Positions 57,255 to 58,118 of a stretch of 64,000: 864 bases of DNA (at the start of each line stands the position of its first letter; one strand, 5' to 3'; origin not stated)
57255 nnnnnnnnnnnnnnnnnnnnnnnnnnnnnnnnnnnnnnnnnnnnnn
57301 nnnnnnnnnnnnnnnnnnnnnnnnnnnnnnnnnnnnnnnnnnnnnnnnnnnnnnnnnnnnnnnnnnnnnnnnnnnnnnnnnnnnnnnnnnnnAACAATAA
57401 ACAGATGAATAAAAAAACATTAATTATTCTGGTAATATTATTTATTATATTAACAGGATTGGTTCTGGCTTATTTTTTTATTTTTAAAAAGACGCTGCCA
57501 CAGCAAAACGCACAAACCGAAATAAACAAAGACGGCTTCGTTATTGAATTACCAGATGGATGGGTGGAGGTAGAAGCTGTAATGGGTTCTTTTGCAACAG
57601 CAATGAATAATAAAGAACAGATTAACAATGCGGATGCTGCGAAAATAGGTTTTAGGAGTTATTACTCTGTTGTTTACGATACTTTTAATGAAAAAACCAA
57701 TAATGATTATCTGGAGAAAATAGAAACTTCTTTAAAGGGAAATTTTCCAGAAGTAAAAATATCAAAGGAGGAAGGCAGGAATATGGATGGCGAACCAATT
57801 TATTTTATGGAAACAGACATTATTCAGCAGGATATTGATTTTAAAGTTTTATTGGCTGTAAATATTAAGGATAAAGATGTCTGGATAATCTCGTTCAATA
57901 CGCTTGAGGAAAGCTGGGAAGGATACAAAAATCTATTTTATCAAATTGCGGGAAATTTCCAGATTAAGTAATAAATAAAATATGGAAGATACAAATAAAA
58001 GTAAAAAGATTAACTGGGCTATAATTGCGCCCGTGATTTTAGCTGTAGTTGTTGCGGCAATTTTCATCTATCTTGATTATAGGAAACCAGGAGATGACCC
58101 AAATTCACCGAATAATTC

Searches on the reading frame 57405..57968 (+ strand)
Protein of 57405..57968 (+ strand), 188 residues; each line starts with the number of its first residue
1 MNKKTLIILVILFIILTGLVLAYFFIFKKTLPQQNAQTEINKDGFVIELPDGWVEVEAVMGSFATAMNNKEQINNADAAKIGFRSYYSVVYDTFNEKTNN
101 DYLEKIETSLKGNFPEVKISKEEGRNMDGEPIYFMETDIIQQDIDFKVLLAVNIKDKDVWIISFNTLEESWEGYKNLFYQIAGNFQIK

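Call 7: search_protein_families(library=pfam, proteins=[window:57405-57968:+], max_evalue=0.001)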
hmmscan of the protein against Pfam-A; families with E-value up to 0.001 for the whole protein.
window:57405-57968:+ (188 aa): 1 family
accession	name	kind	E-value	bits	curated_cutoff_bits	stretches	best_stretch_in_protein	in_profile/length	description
PF01789.22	PsbP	-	1.4e-07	32.1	23.5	1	41-187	9-155/155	PsbP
